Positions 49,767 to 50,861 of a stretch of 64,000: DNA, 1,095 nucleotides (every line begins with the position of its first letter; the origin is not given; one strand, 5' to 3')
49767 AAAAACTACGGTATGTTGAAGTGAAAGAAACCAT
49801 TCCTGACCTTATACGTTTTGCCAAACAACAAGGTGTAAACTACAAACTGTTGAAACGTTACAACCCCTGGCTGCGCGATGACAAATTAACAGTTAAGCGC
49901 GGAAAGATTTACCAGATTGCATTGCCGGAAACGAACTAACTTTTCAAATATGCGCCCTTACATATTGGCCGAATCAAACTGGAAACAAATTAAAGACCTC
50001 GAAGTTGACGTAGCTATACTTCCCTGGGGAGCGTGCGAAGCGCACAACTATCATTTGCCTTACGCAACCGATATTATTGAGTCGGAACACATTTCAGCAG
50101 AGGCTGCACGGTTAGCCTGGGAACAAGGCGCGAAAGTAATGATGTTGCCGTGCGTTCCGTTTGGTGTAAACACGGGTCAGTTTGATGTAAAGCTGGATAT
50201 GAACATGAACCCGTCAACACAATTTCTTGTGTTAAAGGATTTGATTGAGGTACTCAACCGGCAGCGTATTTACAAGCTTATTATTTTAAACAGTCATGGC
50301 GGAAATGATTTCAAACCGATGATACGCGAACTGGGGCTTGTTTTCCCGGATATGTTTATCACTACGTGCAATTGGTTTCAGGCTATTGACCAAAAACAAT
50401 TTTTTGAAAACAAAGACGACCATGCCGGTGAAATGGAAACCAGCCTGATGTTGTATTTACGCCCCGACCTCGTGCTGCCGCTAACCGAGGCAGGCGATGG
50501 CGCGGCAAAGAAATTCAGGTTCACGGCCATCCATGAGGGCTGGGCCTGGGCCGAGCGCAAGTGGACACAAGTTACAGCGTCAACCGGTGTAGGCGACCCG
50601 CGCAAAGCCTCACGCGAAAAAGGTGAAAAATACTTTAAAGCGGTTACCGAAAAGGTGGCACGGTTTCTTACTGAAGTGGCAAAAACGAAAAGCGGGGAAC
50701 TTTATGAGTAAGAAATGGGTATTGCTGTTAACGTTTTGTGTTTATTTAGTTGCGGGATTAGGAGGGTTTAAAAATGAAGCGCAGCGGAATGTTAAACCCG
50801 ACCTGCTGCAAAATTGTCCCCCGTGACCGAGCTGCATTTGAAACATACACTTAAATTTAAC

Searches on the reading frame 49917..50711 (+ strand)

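Call 54: search_protein_families(library=pfam, proteins=[window:49917-50711:+], max_evalue=0.01)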
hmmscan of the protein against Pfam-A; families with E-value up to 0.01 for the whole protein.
window:49917-50711:+ (264 aa): 1 family
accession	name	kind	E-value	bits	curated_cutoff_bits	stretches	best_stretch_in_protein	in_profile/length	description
PF02633.19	Creatininase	-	8.6e-55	186.2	31.3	1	18-251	1-238/238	Creatinine amidohydrolase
